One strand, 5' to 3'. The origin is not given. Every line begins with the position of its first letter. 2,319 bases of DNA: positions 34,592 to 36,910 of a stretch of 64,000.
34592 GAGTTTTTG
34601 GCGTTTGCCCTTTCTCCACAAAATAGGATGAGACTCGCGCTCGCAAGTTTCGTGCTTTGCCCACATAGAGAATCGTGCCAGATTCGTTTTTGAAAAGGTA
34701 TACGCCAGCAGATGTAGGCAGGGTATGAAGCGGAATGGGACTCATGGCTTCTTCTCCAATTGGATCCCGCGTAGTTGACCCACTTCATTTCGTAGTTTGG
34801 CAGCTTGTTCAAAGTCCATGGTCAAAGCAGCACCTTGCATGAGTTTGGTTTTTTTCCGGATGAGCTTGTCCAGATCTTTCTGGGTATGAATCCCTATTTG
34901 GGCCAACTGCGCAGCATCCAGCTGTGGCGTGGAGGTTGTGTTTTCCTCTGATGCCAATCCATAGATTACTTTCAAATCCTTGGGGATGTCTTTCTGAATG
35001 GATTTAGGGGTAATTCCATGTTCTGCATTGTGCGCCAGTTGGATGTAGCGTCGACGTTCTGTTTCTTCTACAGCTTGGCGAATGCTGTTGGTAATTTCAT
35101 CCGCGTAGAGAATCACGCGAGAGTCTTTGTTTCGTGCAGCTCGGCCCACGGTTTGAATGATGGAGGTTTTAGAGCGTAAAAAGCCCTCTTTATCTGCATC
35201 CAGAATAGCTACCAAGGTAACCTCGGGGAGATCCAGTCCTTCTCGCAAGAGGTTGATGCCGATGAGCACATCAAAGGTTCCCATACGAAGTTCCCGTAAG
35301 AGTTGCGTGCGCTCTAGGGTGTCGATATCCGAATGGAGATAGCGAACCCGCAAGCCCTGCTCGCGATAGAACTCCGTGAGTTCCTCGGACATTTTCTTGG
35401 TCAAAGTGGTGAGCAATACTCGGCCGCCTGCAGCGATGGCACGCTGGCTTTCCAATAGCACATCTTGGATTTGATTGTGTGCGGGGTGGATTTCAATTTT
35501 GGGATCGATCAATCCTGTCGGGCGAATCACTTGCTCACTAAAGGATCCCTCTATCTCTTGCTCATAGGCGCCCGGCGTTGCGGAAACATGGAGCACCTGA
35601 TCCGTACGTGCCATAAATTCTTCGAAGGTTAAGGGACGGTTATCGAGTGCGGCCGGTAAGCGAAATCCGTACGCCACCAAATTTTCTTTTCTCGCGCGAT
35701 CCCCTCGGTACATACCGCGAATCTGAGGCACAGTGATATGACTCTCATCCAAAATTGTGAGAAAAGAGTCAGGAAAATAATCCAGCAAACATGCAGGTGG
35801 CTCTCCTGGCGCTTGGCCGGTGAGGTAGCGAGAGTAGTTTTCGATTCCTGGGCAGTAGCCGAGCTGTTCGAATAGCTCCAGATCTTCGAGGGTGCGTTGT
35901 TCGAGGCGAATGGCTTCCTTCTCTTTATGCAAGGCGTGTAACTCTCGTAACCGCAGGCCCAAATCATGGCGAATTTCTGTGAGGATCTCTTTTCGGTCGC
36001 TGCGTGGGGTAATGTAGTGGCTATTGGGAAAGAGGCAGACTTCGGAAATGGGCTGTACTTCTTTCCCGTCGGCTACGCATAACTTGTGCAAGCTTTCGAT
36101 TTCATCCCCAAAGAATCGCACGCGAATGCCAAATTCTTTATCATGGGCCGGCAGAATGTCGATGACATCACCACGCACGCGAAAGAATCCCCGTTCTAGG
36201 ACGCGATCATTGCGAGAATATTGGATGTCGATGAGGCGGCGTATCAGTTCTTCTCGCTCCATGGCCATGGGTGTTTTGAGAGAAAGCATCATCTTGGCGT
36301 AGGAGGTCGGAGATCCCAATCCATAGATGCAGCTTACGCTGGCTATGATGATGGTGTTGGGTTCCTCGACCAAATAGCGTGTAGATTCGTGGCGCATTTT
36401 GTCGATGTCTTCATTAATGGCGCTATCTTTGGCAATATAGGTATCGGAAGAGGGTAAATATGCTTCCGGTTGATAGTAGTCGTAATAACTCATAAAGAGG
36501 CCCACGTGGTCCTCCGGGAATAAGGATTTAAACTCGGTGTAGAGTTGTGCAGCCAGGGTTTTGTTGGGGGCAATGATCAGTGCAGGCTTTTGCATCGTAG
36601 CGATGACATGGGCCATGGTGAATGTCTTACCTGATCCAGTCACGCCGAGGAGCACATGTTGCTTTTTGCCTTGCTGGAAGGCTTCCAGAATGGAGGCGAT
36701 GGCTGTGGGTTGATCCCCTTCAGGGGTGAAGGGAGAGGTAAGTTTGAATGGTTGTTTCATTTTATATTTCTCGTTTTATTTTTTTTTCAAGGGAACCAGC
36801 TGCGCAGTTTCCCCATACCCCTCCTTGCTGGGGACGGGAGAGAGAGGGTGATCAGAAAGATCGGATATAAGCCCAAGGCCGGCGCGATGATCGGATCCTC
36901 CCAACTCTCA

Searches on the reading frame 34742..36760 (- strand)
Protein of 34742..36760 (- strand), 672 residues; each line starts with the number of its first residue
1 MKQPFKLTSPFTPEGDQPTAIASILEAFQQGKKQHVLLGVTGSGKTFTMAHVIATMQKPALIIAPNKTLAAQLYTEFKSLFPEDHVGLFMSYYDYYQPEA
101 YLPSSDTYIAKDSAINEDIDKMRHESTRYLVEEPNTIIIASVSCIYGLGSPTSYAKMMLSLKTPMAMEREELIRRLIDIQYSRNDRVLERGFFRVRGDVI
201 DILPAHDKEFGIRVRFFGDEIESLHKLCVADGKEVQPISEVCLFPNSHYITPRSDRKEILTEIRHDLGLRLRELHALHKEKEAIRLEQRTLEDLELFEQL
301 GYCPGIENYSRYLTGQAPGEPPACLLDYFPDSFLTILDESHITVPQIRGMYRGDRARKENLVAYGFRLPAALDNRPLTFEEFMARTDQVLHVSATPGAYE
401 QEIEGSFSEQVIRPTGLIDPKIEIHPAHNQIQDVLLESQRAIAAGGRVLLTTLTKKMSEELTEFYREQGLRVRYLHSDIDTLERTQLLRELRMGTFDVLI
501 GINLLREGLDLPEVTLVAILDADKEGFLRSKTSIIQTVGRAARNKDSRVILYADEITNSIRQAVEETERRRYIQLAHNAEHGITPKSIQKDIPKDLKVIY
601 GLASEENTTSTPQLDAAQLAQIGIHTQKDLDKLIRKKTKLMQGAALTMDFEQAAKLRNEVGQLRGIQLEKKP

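Call 12: find_encoding_contigs(protein=window:34742-36760:-, flank=3000, max_places=6)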
Protein window:34742-36760:- (672 aa): 3 contigs read that carry it; 1 place shown.
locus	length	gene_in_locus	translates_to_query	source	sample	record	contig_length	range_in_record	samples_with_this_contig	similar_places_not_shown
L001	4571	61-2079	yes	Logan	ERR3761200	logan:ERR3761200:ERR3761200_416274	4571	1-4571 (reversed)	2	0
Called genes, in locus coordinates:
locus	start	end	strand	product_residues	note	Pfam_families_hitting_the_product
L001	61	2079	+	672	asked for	PF00270:DEAD (weak), PF04851:ResIII, PF17757:UvrB_inter, PF27431:UvrB_3rd, PF00271:Helicase_C, PF12344:UvrB, PF02151:UVR (weak)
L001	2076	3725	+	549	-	PF01541:GIY-YIG, PF27096:UvrC_M, PF02151:UVR (weak), PF22920:UvrC_RNaseH, PF08459:UvrC_RNaseH_dom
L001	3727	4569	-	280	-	?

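Call 16: find_homologous_proteins(query=window:34742-36760:-, max_evalue=1e-100)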
Query window:34742-36760:- (672 aa): 8000 proteins with E <= 1e-100 among 8000 candidates; the best 120 are listed.
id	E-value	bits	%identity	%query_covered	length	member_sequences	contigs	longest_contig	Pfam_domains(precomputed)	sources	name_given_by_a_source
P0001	0.0e+0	1463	97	100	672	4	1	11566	PF00270.36,PF02151.26,PF17757.7,PF00271.38,PF27431.1,PF04851.22,PF12344.15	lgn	-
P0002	0.0e+0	1354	89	100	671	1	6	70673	PF00270.36,PF02151.26,PF17757.7,PF00271.38,PF27431.1,PF04851.22,PF12344.15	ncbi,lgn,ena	-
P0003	0.0e+0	1164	78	100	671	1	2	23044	PF00270.36,PF02151.26,PF17757.7,PF00271.38,PF27431.1,PF04851.22,PF12344.15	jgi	-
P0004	1.8e-279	947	63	100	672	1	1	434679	PF00270.36,PF02151.26,PF17757.7,PF00271.38,PF27431.1,PF04851.22,PF12344.15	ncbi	ncbi:MAG: excinuclease ABC subunit UvrB [Bdellovibrionota bacterium]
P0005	1.3e-278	944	63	99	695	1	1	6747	PF00270.36,PF02151.26,PF17757.7,PF00271.38,PF27431.1,PF04851.22,PF12344.15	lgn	-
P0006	3.7e-278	942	62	99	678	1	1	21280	PF00270.36,PF02151.26,PF17757.7,PF00271.38,PF27431.1,PF04851.22,PF12344.15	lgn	-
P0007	8.2e-275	931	62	99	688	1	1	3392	PF00270.36,PF02151.26,PF17757.7,PF00271.38,PF27431.1,PF04851.22,PF12344.15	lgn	-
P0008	8.9e-275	931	62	99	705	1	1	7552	PF00270.36,PF02151.26,PF17757.7,PF00271.38,PF27431.1,PF04851.22,PF12344.15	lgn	-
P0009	1.1e-274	931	61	99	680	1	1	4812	PF00270.36,PF02151.26,PF17757.7,PF00271.38,PF27431.1,PF04851.22,PF12344.15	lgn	-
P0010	4.3e-273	926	61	99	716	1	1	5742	PF00270.36,PF02151.26,PF17757.7,PF00271.38,PF27431.1,PF04851.22,PF12344.15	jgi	jgi:excinuclease ABC subunit B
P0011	4.9e-273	925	62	100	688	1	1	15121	PF00270.36,PF02151.26,PF17757.7,PF00271.38,PF27431.1,PF04851.22,PF12344.15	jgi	jgi:excinuclease ABC subunit B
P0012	5.1e-273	925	61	100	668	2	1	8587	PF00270.36,PF02151.26,PF17757.7,PF00271.38,PF27431.1,PF04851.22,PF12344.15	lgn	-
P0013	9.8e-273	924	60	99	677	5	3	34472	PF00270.36,PF02151.26,PF17757.7,PF00271.38,PF27431.1,PF04851.22,PF12344.15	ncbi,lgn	ncbi:MAG: excinuclease ABC subunit UvrB [Oligoflexales bacterium]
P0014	1.4e-272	924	61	99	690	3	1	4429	PF00270.36,PF02151.26,PF17757.7,PF00271.38,PF27431.1,PF04851.22,PF12344.15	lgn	-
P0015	3.1e-272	923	62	99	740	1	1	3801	PF00270.36,PF02151.26,PF17757.7,PF00271.38,PF27431.1,PF04851.22,PF12344.15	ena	-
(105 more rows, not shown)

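Call 18: find_encoding_contigs(protein=P0001, flank=4000, max_places=4)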
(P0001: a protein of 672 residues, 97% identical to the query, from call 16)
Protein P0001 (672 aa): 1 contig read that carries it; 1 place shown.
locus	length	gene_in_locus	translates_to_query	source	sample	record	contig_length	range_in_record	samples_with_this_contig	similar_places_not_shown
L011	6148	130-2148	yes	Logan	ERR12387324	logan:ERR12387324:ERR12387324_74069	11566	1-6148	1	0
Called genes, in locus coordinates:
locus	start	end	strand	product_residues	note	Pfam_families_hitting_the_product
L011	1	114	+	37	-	?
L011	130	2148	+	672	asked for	PF00270:DEAD (weak), PF04851:ResIII, PF17757:UvrB_inter, PF27431:UvrB_3rd, PF00271:Helicase_C, PF12344:UvrB, PF02151:UVR (weak)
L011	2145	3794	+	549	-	PF01541:GIY-YIG, PF27096:UvrC_M, PF02151:UVR, PF22920:UvrC_RNaseH, PF08459:UvrC_RNaseH_dom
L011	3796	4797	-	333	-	-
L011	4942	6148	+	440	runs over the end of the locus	PF00108:Thiolase_N, PF02803:Thiolase_C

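Call 19: find_encoding_contigs(protein=P0002, flank=4000, max_places=6)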
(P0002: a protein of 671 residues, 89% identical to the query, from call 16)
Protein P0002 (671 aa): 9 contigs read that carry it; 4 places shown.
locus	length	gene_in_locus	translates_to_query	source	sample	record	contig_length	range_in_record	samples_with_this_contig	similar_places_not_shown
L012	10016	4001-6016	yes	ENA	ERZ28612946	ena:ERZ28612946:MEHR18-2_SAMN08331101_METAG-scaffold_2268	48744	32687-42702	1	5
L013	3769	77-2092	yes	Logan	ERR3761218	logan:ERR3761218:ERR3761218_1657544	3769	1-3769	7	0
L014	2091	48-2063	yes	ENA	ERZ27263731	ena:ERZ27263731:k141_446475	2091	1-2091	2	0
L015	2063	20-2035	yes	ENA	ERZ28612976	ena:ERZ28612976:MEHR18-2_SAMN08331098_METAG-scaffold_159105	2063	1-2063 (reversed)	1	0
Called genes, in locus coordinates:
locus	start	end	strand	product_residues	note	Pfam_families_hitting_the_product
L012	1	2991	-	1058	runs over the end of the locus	PF04879:Molybdop_Fe4S4, PF13183:Fer4_8 (faint), PF13237:Fer4_10 (faint), PF00384:Molybdopterin (weak), PF01568:Molydop_binding (weak), PF12797:Fer4_2 (weak), PF12838:Fer4_7, PF13247:Fer4_11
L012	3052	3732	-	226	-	PF02085:Cytochrom_CIII (faint), PF14537:Cytochrom_c3_2 (faint), PF22113:Mtrc-MtrF_II-IV_dom (faint), PF14522:Cytochrome_C7 (weak)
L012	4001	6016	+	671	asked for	PF00270:DEAD (weak), PF04851:ResIII, PF17757:UvrB_inter, PF27431:UvrB_3rd, PF00271:Helicase_C, PF12344:UvrB, PF02151:UVR (weak)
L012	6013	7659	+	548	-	PF01541:GIY-YIG, PF27096:UvrC_M, PF02151:UVR, PF22920:UvrC_RNaseH, PF08459:UvrC_RNaseH_dom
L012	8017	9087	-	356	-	-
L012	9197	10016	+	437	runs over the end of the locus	PF00108:Thiolase_N, PF02803:Thiolase_C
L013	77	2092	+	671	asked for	PF00270:DEAD (weak), PF04851:ResIII, PF17757:UvrB_inter, PF27431:UvrB_3rd, PF00271:Helicase_C, PF12344:UvrB, PF02151:UVR (weak)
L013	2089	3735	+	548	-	PF01541:GIY-YIG, PF27096:UvrC_M, PF02151:UVR, PF22920:UvrC_RNaseH, PF08459:UvrC_RNaseH_dom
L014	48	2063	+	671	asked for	PF00270:DEAD (weak), PF04851:ResIII, PF17757:UvrB_inter, PF27431:UvrB_3rd, PF00271:Helicase_C, PF12344:UvrB, PF02151:UVR (weak)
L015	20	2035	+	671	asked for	PF00270:DEAD (weak), PF04851:ResIII, PF17757:UvrB_inter, PF27431:UvrB_3rd, PF00271:Helicase_C, PF12344:UvrB, PF02151:UVR (weak)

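Call 20: find_encoding_contigs(protein=P0003, flank=4000, max_places=4)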
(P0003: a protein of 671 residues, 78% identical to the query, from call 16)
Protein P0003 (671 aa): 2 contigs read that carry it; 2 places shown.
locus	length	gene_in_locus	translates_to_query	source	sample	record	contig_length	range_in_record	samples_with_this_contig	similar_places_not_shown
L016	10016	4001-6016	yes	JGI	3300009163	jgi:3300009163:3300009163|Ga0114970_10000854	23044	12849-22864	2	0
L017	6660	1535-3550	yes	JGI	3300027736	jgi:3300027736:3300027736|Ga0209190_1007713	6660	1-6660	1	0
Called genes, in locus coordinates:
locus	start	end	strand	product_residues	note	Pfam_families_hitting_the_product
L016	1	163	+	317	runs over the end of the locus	PF03308:MeaB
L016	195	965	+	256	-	-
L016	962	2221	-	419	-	PF13435:Cytochrome_C554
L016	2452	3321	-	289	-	PF01040:UbiA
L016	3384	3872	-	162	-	-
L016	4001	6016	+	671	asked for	PF00270:DEAD (weak), PF04851:ResIII, PF17757:UvrB_inter, PF27431:UvrB_3rd, PF00271:Helicase_C, PF12344:UvrB, PF02151:UVR (weak)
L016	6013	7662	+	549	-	PF01541:GIY-YIG, PF27096:UvrC_M, PF02151:UVR, PF22920:UvrC_RNaseH, PF08459:UvrC_RNaseH_dom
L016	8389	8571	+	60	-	-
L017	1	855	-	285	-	?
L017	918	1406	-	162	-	-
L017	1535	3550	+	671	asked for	PF00270:DEAD (weak), PF04851:ResIII, PF17757:UvrB_inter, PF27431:UvrB_3rd, PF00271:Helicase_C, PF12344:UvrB, PF02151:UVR (weak)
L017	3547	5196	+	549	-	PF01541:GIY-YIG, PF27096:UvrC_M, PF02151:UVR, PF22920:UvrC_RNaseH, PF08459:UvrC_RNaseH_dom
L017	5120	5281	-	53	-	-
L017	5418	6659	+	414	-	?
